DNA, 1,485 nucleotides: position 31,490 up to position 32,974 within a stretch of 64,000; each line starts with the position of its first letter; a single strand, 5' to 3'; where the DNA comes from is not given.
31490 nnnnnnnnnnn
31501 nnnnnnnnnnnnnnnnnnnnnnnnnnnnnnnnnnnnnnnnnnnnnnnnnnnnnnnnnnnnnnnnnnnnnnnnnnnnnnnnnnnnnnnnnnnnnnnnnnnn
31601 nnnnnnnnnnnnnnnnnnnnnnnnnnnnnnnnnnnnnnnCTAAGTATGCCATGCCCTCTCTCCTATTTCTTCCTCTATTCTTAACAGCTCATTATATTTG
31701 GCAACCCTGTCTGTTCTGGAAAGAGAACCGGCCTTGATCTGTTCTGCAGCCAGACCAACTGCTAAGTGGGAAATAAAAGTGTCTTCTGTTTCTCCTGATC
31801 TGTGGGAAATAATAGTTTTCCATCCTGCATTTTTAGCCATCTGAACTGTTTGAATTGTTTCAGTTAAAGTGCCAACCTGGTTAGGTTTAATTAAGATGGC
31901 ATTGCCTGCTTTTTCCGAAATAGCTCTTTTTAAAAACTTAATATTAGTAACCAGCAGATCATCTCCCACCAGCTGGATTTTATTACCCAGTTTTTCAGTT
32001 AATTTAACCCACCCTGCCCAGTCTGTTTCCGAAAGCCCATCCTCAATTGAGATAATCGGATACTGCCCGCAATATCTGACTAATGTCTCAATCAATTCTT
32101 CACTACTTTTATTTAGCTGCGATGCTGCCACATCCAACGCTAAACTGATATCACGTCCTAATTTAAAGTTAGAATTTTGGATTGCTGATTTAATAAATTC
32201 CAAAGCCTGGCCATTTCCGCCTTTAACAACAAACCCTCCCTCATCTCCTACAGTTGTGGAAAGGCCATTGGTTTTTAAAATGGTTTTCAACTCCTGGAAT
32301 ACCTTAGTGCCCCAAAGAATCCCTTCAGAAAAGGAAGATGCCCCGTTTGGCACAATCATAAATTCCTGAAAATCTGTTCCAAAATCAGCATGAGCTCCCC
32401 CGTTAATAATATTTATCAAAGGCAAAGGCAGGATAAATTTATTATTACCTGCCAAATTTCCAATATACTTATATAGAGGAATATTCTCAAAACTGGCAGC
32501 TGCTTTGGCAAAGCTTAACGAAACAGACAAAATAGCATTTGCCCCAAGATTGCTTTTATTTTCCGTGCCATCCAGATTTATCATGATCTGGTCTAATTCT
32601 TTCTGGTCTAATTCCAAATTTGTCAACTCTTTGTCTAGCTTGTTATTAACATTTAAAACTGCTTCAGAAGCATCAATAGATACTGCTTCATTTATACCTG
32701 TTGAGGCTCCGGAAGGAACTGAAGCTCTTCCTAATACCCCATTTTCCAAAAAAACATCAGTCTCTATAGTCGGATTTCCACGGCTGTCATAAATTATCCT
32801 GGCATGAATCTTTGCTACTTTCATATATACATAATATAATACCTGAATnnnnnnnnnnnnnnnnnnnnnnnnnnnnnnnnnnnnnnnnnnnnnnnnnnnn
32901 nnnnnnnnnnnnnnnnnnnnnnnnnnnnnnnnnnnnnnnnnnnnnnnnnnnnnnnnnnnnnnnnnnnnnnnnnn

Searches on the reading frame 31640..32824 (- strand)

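Call 57: search_protein_families(library=pfam, proteins=[window:31640-32824:-], max_evalue=0.001)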
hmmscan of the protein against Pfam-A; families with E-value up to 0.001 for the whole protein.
window:31640-32824:- (394 aa): 4 families
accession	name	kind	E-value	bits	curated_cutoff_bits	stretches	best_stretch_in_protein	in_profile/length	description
PF00113.28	Enolase_C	-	4e-101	338.7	21.5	1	130-392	2-286/296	Enolase, C-terminal TIM barrel domain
PF03952.21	Enolase_N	-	1.6e-41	142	35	1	4-121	2-131/131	Enolase, N-terminal domain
PF13378.12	MR_MLE_C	-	2.1e-05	24.8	29.4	1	222-364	41-175/219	Enolase C-terminal domain-like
PF07476.17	MAAL_C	-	0.00025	20.8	27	1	277-361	134-217/249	Methylaspartate ammonia-lyase C-terminus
